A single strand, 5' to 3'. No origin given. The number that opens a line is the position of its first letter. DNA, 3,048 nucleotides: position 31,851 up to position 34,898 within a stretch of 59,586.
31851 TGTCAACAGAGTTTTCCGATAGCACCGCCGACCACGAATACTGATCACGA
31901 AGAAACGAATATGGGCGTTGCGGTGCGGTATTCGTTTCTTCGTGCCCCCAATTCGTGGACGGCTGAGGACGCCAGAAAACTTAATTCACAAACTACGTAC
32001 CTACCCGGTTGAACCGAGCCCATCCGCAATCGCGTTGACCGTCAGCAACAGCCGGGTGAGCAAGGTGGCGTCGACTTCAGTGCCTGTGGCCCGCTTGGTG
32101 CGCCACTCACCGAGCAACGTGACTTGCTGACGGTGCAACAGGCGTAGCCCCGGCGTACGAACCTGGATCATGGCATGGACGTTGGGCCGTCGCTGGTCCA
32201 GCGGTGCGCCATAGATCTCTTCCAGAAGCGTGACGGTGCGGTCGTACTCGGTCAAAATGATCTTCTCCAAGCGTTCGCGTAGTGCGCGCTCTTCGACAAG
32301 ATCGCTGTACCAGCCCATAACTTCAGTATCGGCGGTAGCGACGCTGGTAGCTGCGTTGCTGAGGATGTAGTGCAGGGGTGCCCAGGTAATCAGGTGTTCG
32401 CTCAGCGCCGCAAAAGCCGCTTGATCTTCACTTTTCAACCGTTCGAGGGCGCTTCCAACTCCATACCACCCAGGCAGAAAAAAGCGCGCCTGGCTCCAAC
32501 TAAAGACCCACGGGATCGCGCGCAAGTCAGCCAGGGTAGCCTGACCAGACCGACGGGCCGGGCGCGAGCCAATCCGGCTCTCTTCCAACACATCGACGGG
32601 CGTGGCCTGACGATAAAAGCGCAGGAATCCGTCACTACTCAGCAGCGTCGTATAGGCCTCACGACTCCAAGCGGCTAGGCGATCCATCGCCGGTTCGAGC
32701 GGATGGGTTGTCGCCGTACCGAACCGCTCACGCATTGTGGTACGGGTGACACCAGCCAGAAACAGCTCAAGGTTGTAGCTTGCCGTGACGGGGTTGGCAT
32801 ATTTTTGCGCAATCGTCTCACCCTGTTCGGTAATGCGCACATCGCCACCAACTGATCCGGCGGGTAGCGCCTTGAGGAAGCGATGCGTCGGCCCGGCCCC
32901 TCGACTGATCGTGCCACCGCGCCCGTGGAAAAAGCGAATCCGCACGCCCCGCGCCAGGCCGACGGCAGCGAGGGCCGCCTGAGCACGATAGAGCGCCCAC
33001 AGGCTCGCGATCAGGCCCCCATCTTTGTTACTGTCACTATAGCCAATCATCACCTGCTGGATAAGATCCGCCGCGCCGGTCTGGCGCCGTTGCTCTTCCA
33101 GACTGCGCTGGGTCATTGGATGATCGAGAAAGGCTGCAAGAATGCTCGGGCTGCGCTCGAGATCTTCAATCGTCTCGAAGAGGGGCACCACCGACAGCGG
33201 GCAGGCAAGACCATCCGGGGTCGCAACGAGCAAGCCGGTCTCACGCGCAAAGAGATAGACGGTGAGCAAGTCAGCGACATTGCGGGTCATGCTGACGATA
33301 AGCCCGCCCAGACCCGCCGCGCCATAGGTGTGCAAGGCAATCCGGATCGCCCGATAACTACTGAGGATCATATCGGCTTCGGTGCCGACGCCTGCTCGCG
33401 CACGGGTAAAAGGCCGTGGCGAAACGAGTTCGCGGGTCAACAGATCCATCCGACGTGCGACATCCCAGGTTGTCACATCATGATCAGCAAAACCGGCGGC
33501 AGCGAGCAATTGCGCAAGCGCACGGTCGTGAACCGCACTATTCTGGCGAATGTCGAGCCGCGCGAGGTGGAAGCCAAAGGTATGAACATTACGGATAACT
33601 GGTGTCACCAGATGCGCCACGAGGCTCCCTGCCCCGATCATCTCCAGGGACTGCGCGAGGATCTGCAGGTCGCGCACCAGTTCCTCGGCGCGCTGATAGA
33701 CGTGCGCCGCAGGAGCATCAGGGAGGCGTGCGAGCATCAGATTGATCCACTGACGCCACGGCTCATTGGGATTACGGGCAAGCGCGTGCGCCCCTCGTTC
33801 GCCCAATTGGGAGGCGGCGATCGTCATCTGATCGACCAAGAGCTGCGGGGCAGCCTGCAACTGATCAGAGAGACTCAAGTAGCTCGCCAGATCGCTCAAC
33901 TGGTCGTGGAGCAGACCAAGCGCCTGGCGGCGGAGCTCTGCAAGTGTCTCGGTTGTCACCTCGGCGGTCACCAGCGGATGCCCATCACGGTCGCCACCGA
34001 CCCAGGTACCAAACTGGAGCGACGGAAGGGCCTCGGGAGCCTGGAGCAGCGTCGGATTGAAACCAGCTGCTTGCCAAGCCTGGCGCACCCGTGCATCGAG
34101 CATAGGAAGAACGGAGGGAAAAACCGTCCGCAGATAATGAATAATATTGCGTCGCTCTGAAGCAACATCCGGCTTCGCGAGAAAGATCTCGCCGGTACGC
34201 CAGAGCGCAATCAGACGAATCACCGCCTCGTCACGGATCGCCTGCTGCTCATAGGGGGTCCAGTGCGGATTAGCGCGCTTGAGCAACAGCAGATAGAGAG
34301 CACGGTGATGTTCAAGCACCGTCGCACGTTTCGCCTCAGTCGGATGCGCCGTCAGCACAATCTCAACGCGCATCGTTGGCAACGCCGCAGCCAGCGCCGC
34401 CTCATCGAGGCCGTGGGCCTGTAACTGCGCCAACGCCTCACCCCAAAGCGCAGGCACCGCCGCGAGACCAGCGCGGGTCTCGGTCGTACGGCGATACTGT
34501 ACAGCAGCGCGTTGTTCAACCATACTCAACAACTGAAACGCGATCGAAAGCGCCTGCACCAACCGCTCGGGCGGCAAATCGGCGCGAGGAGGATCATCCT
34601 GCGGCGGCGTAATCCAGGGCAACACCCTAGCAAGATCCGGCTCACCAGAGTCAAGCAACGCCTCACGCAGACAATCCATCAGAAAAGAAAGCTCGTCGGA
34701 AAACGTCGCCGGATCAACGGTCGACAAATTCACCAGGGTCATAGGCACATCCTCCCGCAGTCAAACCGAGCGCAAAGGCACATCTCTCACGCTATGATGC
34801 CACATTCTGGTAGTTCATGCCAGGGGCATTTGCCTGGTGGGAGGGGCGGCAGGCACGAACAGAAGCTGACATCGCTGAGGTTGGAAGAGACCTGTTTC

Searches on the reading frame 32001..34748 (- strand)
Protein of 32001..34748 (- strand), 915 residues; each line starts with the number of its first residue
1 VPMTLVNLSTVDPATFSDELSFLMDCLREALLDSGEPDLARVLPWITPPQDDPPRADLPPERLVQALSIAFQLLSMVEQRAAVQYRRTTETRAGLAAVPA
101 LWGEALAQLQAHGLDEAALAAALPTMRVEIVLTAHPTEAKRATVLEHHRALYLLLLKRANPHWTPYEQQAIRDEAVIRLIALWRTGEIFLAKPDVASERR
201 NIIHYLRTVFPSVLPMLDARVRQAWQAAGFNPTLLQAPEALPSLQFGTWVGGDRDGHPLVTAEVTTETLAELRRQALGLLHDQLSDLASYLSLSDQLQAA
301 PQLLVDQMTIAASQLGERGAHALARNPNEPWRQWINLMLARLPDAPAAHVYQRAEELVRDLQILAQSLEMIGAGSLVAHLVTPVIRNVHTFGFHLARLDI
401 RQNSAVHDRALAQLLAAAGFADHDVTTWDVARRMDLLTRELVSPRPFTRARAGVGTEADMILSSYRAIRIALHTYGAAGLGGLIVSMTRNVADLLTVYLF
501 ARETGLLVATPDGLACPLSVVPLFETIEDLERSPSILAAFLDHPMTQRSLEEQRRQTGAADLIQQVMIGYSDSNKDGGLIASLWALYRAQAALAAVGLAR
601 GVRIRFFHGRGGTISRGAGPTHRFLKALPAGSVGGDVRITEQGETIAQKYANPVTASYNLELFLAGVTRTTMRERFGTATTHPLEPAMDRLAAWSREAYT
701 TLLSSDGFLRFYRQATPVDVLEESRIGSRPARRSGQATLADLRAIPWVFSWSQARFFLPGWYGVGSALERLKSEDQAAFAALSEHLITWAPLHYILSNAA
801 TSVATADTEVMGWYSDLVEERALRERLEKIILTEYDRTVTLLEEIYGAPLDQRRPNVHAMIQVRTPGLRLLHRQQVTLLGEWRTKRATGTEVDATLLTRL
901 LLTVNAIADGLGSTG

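Call 45: search_protein_families(library=pfam, proteins=[window:32001-34748:-], max_evalue=0.00001)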
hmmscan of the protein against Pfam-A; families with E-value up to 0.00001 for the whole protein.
window:32001-34748:- (915 aa): 1 family
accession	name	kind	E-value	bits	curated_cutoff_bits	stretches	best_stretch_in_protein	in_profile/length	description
PF00311.23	PEPcase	-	1.6e-208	695.3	22.4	1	62-915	64-919/919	Phosphoenolpyruvate carboxylase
